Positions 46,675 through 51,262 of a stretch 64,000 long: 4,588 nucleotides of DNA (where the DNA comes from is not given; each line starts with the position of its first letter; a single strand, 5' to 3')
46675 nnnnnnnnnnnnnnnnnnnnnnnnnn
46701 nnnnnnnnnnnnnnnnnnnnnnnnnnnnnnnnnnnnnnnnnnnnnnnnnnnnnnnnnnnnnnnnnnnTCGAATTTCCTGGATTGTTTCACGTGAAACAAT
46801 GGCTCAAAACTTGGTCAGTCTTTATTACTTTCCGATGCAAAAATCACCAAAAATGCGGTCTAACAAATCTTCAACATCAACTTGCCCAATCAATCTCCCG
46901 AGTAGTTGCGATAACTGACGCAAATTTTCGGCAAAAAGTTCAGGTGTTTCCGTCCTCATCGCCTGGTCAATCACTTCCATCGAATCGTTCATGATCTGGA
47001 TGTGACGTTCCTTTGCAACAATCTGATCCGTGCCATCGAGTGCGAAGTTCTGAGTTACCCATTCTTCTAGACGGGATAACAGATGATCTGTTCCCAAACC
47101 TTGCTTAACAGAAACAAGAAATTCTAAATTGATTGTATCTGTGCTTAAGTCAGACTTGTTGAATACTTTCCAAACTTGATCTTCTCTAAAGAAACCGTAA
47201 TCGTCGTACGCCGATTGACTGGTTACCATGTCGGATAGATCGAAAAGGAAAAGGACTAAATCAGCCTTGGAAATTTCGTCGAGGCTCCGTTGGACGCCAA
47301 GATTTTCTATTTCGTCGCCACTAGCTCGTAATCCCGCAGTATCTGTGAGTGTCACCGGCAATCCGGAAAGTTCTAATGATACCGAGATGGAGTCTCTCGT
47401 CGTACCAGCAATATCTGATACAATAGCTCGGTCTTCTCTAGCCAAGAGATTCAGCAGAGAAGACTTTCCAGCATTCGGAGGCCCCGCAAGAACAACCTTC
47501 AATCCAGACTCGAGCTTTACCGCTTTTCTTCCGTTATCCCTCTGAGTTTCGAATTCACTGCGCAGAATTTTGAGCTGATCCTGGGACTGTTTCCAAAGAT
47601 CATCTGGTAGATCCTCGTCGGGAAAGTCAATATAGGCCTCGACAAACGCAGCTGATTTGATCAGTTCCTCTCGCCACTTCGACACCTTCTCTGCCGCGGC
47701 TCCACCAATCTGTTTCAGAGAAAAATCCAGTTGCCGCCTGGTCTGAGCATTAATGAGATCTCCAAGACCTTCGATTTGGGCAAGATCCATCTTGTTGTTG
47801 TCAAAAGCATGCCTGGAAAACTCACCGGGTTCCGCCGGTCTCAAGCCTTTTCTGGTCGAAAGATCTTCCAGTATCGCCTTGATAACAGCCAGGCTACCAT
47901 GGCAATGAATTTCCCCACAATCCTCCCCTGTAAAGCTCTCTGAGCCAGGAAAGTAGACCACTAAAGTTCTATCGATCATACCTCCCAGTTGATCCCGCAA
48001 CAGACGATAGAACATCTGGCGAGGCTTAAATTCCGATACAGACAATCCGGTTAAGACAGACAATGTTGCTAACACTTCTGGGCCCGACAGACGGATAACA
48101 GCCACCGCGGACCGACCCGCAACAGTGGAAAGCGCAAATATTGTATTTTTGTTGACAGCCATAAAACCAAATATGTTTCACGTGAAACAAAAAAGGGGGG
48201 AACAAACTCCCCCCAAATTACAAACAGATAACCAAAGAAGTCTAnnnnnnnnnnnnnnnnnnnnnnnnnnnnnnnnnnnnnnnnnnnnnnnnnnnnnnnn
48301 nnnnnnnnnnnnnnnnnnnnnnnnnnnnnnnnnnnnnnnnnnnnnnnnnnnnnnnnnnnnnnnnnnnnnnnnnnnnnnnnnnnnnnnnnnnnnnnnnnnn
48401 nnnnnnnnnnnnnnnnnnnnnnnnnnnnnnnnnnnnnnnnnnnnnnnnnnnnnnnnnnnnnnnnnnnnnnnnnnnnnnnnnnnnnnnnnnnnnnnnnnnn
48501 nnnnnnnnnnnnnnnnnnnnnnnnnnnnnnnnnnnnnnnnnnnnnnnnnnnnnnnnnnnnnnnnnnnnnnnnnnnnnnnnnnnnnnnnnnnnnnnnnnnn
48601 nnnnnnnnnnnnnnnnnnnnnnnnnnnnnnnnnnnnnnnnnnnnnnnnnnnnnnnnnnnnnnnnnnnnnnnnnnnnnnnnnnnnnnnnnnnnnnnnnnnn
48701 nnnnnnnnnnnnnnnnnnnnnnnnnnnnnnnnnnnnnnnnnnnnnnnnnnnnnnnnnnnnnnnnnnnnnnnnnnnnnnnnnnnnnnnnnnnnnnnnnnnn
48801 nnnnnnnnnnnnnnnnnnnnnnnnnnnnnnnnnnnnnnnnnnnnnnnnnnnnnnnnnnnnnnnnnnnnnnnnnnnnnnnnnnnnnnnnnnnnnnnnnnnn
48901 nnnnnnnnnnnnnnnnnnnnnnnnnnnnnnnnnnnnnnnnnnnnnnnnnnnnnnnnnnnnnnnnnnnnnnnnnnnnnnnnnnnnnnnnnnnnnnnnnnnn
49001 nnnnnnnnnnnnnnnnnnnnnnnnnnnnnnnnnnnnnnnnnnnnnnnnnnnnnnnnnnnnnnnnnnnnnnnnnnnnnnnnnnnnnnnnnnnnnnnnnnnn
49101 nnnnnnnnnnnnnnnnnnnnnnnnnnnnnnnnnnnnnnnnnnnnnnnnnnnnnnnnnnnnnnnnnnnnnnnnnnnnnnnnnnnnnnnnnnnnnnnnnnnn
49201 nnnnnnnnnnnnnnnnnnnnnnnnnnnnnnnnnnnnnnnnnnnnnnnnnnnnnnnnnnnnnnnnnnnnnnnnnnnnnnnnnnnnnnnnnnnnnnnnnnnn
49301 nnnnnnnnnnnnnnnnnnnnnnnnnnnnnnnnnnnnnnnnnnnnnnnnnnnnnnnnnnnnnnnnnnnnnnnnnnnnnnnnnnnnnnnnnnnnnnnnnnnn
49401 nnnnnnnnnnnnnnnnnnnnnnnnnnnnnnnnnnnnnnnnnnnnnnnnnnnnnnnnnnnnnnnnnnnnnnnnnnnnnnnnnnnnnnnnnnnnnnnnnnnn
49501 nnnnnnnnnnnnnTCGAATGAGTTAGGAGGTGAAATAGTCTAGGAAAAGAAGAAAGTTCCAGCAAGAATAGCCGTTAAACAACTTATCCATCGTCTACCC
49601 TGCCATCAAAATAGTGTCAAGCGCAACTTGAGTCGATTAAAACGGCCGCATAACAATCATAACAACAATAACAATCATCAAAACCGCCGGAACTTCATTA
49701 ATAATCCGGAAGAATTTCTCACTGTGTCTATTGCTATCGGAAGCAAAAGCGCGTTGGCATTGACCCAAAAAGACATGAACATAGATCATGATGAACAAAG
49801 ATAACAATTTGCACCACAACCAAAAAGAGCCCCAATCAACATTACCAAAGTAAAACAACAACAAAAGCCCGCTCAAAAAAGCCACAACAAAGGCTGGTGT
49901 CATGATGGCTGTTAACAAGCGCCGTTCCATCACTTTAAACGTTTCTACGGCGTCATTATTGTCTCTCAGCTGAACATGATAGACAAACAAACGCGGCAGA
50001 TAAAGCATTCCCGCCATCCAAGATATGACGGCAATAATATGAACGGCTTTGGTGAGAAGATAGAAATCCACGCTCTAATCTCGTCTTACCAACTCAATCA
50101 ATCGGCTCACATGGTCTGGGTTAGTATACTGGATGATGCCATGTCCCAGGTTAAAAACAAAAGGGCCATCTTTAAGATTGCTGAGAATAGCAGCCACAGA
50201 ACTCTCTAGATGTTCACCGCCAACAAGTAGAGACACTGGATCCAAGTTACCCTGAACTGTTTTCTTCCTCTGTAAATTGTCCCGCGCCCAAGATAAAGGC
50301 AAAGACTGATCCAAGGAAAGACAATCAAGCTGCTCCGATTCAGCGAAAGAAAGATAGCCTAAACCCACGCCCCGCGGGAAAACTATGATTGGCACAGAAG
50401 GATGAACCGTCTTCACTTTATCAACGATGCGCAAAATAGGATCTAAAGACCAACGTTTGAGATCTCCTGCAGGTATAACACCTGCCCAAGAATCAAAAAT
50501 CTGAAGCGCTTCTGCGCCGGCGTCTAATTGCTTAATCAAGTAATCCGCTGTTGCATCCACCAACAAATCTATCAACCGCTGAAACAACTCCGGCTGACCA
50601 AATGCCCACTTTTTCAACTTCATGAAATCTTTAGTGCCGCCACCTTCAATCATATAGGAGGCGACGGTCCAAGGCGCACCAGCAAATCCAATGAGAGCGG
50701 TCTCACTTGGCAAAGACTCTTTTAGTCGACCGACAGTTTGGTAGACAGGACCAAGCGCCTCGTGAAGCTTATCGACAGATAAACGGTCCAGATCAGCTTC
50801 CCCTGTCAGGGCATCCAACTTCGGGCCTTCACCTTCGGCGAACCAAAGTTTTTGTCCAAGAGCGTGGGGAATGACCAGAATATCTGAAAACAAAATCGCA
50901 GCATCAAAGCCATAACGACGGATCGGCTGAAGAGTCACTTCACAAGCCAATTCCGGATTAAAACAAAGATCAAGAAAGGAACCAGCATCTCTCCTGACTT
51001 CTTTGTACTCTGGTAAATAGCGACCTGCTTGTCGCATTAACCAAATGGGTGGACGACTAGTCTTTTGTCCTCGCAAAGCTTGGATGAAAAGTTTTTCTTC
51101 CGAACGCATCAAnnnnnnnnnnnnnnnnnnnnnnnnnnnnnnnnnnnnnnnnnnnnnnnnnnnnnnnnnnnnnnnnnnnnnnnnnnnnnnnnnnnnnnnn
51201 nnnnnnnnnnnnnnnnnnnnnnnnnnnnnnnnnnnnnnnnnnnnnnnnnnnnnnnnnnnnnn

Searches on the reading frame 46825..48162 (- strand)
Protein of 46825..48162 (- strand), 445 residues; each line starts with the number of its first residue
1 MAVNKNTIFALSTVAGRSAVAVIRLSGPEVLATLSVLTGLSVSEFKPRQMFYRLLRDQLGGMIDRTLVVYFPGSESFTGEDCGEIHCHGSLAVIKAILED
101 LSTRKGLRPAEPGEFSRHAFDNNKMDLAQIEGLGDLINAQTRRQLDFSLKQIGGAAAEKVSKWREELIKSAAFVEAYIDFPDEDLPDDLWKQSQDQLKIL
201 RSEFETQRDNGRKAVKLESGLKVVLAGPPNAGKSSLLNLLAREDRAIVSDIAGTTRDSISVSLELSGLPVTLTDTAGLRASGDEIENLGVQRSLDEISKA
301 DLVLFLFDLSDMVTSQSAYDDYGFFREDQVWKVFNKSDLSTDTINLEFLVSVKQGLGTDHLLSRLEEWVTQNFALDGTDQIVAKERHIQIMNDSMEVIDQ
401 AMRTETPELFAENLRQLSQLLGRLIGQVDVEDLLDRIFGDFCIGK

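Call 4: search_protein_families(library=ncbifam, proteins=[window:46825-48162:-])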
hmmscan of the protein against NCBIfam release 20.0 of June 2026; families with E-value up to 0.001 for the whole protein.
window:46825-48162:- (445 aa): 17 families
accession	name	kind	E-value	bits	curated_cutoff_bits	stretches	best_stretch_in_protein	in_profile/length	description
NF003661.0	PRK05291.1-3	equivalog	2.8e-149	498.3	380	1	5-445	3-448/448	tRNA uridine-5-carboxymethylaminomethyl(34) synthesis GTPase MnmE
TIGR00450.1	mnmE_trmE_thdF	equivalog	2e-93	313.9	252.6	1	13-445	2-446/446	tRNA uridine-5-carboxymethylaminomethyl(34) synthesis GTPase MnmE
TIGR03594.1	GTPase_EngA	equivalog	7.4e-29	101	306.7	1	202-340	158-299/432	ribosome biogenesis GTPase Der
TIGR03918.1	GTP_HydF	equivalog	2.5e-21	76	325.55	1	221-343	8-131/392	[FeFe] hydrogenase H-cluster maturation GTPase HydF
NF007071.0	PRK09518.1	equivalog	3.1e-18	65.7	953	1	208-317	432-544/706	bifunctional cytidylate kinase/GTPase Der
TIGR00231.1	small_GTP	domain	2.4e-17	63.2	42.5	1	221-317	4-101/164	GTP-binding protein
NF002828.0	PRK03003.1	equivalog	4.2e-17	61.9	631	1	213-317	206-313/477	ribosome biogenesis GTPase Der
NF000908.1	PRK00089.1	equivalog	5.1e-16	58.8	237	1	223-348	6-132/291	GTPase Era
TIGR00436.1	era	equivalog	2e-12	47.1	116.25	1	222-312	2-92/270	GTPase Era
TIGR03156.1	GTP_HflX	equivalog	9.1e-09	34.7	216.75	1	202-341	171-315/351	GTPase HflX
TIGR03596.1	GTPase_YlqF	equivalog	3.1e-08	33.3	208.2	1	207-278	105-173/276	ribosome biogenesis GTPase YlqF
TIGR00437.1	feoB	equivalog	1.9e-05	23.6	315.65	1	227-308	1-81/594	ferrous iron transport protein B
TIGR03597.1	GTPase_YqeH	equivalog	3.2e-05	23.2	297.4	1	218-283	153-220/361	ribosome biogenesis GTPase YqeH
TIGR03598.1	GTPase_YsxC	equivalog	0.00015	21.5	124.45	1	215-256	13-55/186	ribosome biogenesis GTP-binding protein YihA/YsxC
NF008956.1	PRK12299.1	equivalog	0.00025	20.2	300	1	222-343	160-285/327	GTPase ObgE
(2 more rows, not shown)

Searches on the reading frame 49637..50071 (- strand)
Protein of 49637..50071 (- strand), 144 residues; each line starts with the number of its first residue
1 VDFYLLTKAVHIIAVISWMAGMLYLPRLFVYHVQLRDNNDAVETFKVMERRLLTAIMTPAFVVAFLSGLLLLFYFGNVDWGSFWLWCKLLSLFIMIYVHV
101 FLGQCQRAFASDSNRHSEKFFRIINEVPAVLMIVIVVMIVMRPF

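Call 4: search_protein_families(library=ncbifam, proteins=[window:49637-50071:-])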
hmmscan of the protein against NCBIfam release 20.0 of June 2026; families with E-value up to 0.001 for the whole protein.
window:49637-50071:- (144 aa): 1 family
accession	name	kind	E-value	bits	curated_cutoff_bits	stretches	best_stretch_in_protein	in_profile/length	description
TIGR00701.1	TIGR00701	equivalog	2.5e-43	147.6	138.05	1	4-144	2-141/142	protoporphyrinogen oxidase HemJ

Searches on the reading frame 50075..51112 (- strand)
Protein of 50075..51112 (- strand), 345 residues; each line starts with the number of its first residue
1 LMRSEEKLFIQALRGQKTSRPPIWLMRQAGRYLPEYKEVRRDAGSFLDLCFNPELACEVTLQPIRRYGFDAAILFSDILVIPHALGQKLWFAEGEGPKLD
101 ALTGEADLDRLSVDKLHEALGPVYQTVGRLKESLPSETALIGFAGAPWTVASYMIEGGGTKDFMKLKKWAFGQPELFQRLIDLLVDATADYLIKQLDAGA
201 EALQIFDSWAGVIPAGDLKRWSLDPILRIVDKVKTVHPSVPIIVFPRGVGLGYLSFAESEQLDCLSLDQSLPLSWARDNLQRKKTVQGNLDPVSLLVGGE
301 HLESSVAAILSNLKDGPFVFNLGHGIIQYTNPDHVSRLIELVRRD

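Call 4: search_protein_families(library=ncbifam, proteins=[window:50075-51112:-])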
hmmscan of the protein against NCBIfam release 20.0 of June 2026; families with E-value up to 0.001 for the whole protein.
window:50075-51112:- (345 aa): 5 families
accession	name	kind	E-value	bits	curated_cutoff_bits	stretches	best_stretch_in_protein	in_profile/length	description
TIGR01464.1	hemE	equivalog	7.6e-124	413.1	302.95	1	9-343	2-337/338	uroporphyrinogen decarboxylase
NF004889.0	PRK06252.1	subfamily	2.4e-15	56.4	244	1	5-341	6-332/340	methylcobalamin:coenzyme M methyltransferase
TIGR01463.1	mtaA_cmuA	subfamily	2.7e-14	53.2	235.4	1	51-338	47-331/340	MtaA/CmuA family methyltransferase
NF041608.1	methylcob_mtaseMtbA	equivalog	2.1e-13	50.1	600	1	107-343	107-335/339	methylcobamide:CoM methyltransferase MtbA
NF040654.1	MtaA_Meth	equivalog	4.4e-06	25.8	400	1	122-301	121-292/337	methylcobamide:CoM methyltransferase MtaA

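Call 10: find_related_loci(query=window:50075-51112:-, collection=genome_contigs, flank=6000)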
Query window:50075-51112:- (345 aa) in genome_contigs; peptide patterns used: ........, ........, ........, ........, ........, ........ (x = any residue, [..] = any of these).
600 stretches matched a pattern (row limit reached: there are more); 595 encode a relative of the query (tblastn E <= 1e-3); the best 80 are kept; 80 distinct loci.
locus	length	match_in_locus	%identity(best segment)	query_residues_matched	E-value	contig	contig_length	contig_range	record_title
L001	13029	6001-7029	62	1-343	4e-148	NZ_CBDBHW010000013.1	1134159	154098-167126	MAG: Kiloniella sp. isolate 6a1c06d4-0908-4e79-a8e0-5880aca50c69 contig_13, whole genome shotgun sequence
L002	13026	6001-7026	63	1-342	8e-147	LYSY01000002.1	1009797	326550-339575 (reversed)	MAG: Rhodospirillales bacterium BBD 1991-14 Richardson_scaffold_5, whole genome shotgun sequence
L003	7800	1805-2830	61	2-343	6e-146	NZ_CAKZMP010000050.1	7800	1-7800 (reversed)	MAG: uncultured Kiloniella sp. isolate ERR2094167_bin.33_CONCOCT_v1.1_MAG ERZ650161.6284, whole genome shotgun sequence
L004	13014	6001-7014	60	6-343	1e-138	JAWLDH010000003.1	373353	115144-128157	MAG: Rhodospirillaceae bacterium isolate 15dZY3.bin.99 NODE_32_length_373353_cov_20.381799, whole genome shotgun sequenc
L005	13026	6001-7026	59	2-343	5e-138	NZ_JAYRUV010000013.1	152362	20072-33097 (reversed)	MAG: Dongia sp. isolate NJ_NJASGE2bin.4 NODE_128_length_152362_cov_4.765803, whole genome shotgun sequence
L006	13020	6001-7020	59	4-343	1e-137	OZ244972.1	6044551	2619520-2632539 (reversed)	MAG: Rhodospirillales bacterium isolate 53a8b895-f9c6-4de1-8451-65e20c47fd72 genome assembly, chromosome: 1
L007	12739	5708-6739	59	2-343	1e-135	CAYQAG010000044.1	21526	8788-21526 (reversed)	MAG TPA_asm: uncultured Rhodospirillaceae bacterium isolate SRP189682_co1_17 genome assembly, contig: NODE_4325_length_2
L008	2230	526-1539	58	6-343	2e-140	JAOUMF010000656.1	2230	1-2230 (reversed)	MAG: Alphaproteobacteria bacterium isolate 8_1_July_SF_Bin3 8_1_July_SF_Bin3_scaffold_38547_c1, whole genome shotgun seq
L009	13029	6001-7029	56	1-343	7e-131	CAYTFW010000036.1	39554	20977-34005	MAG TPA_asm: uncultured Rhizobiaceae bacterium isolate binchicken_co311_107 genome assembly, contig: NODE_1712_length_39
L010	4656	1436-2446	56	6-342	9e-130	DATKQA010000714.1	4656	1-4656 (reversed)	MAG TPA_asm: Candidatus Sulfotelmatobacter sp. isolate SMAG_U14805 k141_2239545, whole genome shotgun sequence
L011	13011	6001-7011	56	6-342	7e-127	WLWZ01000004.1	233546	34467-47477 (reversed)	MAG: Alphaproteobacteria bacterium isolate MH-Pat-SR_metabat2_25 NODE_41_length_233546_cov_6.436970, whole genome shotgu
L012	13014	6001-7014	55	7-344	1e-125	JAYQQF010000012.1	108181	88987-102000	MAG: Alphaproteobacteria bacterium isolate SD3112_S42.concoct.075 NODE_57_length_108181_cov_16.9509, whole genome shotgu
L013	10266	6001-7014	55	6-343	2e-125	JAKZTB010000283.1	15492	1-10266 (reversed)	MAG: Alphaproteobacteria bacterium isolate Langseth_MAG_00048 Langseth_MAG_00048_000000000283, whole genome shotgun sequ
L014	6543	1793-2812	56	4-343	2e-125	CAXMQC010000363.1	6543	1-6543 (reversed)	MAG: Akkermansiaceae bacterium isolate 07C-BC-St03_bin.29.orig genome assembly, contig: k141_1774598, whole genome shotg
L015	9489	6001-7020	56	4-343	3e-124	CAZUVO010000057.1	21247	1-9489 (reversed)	MAG TPA_asm: uncultured Rhizobiaceae bacterium isolate SRP200020_co5_29 genome assembly, contig: NODE_3830_length_21247_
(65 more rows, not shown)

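Call 14: find_encoding_contigs(protein=window:50075-51112:-, flank=10000, max_places=6)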
Protein window:50075-51112:- (345 aa): no gene with exactly this product is on record in the collection.

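Call 16: find_encoding_contigs(protein=window:50075-51109:-, flank=10000, max_places=6)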
Protein window:50075-51109:- (344 aa): 22 contigs read that carry it; 6 places shown.
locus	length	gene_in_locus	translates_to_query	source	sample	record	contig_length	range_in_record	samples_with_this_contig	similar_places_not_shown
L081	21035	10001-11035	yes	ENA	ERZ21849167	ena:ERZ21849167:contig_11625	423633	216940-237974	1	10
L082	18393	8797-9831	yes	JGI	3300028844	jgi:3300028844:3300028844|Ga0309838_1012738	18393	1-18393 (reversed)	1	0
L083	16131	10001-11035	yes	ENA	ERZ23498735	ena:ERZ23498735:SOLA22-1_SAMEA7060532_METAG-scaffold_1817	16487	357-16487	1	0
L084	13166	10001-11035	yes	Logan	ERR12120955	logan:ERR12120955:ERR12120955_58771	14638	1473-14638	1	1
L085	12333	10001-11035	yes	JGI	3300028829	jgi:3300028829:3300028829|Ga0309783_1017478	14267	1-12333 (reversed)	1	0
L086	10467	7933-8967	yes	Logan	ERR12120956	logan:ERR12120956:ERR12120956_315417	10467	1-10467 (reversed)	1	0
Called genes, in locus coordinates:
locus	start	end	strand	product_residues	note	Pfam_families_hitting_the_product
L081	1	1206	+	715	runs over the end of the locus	PF00378:ECH_1, PF16113:ECH_2, PF02737:3HCDH_N, PF00725:3HCDH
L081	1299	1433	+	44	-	PF00468:Ribosomal_L34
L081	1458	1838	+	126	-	PF00825:Ribonuclease_P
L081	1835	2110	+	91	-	PF01809:YidD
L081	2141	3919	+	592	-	PF14849:YidC_periplas, PF02096:60KD_IMP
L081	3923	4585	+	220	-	PF03193:RsgA_GTPase (faint), PF00350:Dynamin_N (faint), PF01926:MMR_HSR1, PF02421:FeoB_N, PF00009:GTP_EFTU (weak)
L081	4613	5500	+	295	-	PF00696:AA_kinase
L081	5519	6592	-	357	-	PF11449:ArsP_2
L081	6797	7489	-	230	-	PF00929:RNase_T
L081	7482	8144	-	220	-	PF01121:CoaE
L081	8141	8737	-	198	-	PF02545:Maf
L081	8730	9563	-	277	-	PF03618:Kinase-PPPase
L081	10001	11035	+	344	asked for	PF01208:URO-D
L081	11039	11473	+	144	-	PF03653:UPF0093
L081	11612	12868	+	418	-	PF07498:Rho_N, PF07497:Rho_RNA_bind, PF00006:ATP-synt_ab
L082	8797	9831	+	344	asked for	PF01208:URO-D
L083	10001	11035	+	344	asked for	PF01208:URO-D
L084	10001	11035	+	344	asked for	PF01208:URO-D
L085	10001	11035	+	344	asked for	PF01208:URO-D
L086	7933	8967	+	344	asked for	PF01208:URO-D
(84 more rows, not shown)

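Call 18: find_related_loci(query=window:50075-51109:-, collection=metagenome_contigs, flank=4000)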
Query window:50075-51109:- (344 aa) in metagenome_contigs; peptide patterns used: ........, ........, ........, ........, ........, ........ (x = any residue, [..] = any of these).
600 stretches matched a pattern (row limit reached: there are more); 583 encode a relative of the query (tblastn E <= 1e-3); the best 80 are kept; 80 distinct loci.
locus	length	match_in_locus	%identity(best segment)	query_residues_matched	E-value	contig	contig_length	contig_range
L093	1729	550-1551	61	6-339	1e-148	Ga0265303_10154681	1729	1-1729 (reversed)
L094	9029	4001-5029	56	1-343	3e-131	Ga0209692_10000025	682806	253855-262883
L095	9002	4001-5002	60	8-342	6e-131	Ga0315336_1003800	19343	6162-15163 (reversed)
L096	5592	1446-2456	57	6-342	4e-128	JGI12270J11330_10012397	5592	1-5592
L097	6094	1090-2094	56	8-342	1e-125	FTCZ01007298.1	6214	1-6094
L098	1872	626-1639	55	4-341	2e-132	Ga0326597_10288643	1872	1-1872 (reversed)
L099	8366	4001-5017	54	4-342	8e-124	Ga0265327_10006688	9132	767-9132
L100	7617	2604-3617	55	6-343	1e-121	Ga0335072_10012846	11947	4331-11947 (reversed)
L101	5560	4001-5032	54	1-342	1e-121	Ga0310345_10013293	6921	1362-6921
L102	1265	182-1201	54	3-342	7e-132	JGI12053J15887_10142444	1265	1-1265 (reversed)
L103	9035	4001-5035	54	1-342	9e-121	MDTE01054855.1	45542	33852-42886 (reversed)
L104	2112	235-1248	54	5-342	1e-127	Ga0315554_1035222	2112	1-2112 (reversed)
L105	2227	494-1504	53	6-342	4e-127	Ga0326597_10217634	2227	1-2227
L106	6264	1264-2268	53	8-342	8e-120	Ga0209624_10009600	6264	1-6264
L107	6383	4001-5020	54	3-342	6e-120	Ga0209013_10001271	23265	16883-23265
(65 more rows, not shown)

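Call 20: find_homologous_proteins(query=window:50075-51109:-, max_evalue=1e-80)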
Query window:50075-51109:- (344 aa): 7976 proteins with E <= 1e-80 among 8000 candidates; the best 120 are listed.
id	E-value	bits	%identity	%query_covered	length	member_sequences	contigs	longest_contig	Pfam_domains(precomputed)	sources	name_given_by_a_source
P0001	8.0e-229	777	100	100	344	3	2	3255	PF01208.24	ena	-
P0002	1.4e-190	651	83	99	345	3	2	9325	PF01208.24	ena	-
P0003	2.0e-189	647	82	99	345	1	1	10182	PF01208.24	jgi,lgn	jgi:uroporphyrinogen decarboxylase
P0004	6.3e-176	603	77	99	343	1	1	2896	PF01208.24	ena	-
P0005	1.8e-149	516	64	99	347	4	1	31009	PF01208.24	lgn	-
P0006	3.2e-148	512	64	99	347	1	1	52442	PF01208.24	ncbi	-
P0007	3.3e-148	512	64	99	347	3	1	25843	PF01208.24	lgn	-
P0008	1.2e-147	510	66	99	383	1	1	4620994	PF01208.24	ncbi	-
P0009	1.5e-147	509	64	99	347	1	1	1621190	PF01208.24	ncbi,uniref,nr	ncbi:uroporphyrinogen decarboxylase [Pelagibius sp. Alg239-R121]|uniref:uroporphyrinogen decarboxyla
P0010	5.6e-147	508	64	99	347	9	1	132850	PF01208.24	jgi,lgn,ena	-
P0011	1.5e-146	506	64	99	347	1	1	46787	PF01208.24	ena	-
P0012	2.6e-146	505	63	99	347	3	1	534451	PF01208.24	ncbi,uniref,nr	ncbi:uroporphyrinogen decarboxylase [Denitrobaculum tricleocarpae]|uniref:Uroporphyrinogen decarboxy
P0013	2.8e-146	505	63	99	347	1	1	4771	PF01208.24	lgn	-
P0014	4.1e-146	505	65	98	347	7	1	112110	PF01208.24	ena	-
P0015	6.6e-146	504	65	98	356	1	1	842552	PF01208.24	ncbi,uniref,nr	ncbi:uroporphyrinogen decarboxylase [Algihabitans albus]|uniref:uroporphyrinogen decarboxylase n=1 T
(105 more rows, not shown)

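Call 21: find_encoding_contigs(protein=P0002, flank=6000, max_places=3)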
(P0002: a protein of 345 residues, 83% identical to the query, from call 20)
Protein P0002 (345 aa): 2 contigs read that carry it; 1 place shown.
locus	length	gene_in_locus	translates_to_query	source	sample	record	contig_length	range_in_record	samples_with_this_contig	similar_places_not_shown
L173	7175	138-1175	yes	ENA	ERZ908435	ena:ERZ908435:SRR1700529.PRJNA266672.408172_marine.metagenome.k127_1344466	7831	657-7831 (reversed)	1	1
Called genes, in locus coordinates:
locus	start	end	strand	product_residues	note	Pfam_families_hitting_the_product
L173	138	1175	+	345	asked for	PF01208:URO-D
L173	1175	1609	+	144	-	PF03653:UPF0093, PF05425:CopD (weak)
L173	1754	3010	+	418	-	PF07498:Rho_N, PF07497:Rho_RNA_bind, PF00006:ATP-synt_ab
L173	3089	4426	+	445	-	PF10396:TrmE_N, PF12631:MnmE_helical, PF00350:Dynamin_N (faint), PF01926:MMR_HSR1, PF02421:FeoB_N (weak)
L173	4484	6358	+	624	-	PF01134:GIDA, PF12831:FAD_oxidored (weak), PF21680:GIDA_C_1st, PF13932:SAM_GIDA_C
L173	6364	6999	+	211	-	PF02527:GidB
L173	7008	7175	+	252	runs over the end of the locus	PF00142:Fer4_NifH, PF01656:CbiA, PF02374:ArsA_ATPase, PF06564:CBP_BcsQ, PF09140:MipZ, PF10609:ParA, PF13614:AAA_31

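Call 22: find_encoding_contigs(protein=P0003, flank=6000, max_places=3)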
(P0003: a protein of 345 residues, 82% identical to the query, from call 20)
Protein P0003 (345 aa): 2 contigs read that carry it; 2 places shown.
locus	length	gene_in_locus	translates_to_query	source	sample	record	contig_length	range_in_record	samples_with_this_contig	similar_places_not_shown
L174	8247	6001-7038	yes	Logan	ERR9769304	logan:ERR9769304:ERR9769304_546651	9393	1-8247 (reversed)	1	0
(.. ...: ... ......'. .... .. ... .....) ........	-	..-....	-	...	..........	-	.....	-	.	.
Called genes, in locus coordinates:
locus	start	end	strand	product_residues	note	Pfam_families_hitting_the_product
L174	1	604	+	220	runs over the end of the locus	PF03193:RsgA_GTPase (faint), PF00350:Dynamin_N (faint), PF01926:MMR_HSR1, PF02421:FeoB_N, PF00009:GTP_EFTU (weak)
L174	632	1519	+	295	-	PF00696:AA_kinase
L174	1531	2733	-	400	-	PF11449:ArsP_2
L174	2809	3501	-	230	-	PF00929:RNase_T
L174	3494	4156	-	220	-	PF01121:CoaE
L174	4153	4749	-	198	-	PF02545:Maf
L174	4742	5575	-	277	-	PF03618:Kinase-PPPase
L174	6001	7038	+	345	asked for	PF01208:URO-D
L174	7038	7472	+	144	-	PF03653:UPF0093, PF05425:CopD (weak)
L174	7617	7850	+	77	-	PF07498:Rho_N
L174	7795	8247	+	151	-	?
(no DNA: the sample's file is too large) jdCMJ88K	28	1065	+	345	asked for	PF01208:URO-D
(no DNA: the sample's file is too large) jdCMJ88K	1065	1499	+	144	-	PF03653:UPF0093, PF05425:CopD (weak)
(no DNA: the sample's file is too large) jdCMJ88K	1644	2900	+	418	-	PF07498:Rho_N, PF07497:Rho_RNA_bind, PF00006:ATP-synt_ab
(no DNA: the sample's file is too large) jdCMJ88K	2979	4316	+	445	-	PF10396:TrmE_N, PF12631:MnmE_helical, PF01926:MMR_HSR1, PF02421:FeoB_N (weak)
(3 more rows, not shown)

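Call 23: find_encoding_contigs(protein=P0004, flank=6000, max_places=3)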
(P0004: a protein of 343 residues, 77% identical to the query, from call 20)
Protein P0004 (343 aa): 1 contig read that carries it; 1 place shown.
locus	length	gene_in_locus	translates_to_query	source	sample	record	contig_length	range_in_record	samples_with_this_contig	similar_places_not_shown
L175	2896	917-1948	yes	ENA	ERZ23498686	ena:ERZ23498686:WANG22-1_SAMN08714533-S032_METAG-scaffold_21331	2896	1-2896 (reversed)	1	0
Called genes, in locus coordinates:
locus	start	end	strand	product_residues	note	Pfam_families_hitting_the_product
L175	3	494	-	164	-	?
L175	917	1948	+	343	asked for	PF01208:URO-D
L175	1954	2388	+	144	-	PF03653:UPF0093, PF05425:CopD (weak)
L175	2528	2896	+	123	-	?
